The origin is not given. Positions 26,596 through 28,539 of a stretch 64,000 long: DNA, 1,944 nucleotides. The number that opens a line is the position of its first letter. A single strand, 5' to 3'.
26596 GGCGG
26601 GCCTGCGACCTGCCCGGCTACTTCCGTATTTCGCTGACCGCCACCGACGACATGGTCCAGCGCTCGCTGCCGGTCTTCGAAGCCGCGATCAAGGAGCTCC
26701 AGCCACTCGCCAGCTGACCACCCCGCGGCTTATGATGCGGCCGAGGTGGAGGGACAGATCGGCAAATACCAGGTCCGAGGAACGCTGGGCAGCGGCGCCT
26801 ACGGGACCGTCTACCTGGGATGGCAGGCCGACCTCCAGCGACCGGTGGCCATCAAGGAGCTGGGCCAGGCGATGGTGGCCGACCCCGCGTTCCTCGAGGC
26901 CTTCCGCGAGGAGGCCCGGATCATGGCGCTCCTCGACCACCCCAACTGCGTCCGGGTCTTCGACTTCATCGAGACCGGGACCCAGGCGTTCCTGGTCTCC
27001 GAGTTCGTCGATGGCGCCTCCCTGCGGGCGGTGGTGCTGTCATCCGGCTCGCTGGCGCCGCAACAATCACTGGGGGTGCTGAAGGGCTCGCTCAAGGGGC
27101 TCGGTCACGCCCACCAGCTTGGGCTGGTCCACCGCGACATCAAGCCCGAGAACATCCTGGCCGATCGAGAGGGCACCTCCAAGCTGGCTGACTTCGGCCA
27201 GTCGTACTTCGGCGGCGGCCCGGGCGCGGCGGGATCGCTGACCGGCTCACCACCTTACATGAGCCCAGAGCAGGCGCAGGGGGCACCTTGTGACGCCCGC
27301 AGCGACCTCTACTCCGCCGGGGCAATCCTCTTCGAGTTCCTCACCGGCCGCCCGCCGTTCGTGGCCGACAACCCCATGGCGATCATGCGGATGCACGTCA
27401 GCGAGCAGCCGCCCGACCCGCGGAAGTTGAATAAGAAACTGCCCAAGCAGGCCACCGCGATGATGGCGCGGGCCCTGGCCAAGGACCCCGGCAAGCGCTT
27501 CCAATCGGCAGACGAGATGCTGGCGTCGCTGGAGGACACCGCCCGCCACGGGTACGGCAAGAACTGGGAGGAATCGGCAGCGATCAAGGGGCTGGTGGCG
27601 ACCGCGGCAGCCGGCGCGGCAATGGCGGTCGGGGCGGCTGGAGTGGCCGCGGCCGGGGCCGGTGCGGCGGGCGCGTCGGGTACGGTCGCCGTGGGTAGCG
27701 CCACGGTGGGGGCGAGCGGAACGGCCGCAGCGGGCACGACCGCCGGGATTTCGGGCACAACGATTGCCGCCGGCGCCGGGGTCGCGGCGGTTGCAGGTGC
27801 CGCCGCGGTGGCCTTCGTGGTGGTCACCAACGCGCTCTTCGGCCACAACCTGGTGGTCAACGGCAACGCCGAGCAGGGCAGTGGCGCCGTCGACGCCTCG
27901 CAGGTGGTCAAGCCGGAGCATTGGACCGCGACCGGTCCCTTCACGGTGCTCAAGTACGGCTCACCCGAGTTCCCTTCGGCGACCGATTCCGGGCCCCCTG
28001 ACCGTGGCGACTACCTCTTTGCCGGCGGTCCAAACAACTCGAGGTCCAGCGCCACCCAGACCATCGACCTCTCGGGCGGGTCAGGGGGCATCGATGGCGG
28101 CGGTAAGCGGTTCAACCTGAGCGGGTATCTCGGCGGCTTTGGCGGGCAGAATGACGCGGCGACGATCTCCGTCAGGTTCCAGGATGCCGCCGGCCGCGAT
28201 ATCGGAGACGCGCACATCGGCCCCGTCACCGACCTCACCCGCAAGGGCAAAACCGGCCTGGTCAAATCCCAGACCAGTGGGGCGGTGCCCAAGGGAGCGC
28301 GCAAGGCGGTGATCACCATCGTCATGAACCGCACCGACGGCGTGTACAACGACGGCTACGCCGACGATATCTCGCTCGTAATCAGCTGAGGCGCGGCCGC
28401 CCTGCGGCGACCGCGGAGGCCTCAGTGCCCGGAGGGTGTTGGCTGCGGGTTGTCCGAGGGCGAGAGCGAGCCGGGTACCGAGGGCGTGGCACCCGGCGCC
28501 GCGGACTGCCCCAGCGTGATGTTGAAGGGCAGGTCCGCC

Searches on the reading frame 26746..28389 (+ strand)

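Call 31: search_protein_families(library=pfam, proteins=[window:26746-28389:+], max_evalue=0.0001)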
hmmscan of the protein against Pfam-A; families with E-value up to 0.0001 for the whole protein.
window:26746-28389:+ (547 aa): 2 families
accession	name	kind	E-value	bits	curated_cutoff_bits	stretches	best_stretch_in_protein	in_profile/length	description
PF00069.31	Pkinase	-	8.7e-50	170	31.7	1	8-259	1-258/263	Protein kinase domain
PF07714.23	PK_Tyr_Ser-Thr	-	8.3e-29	101.1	23.1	1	11-252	4-249/258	Protein tyrosine and serine/threonine kinase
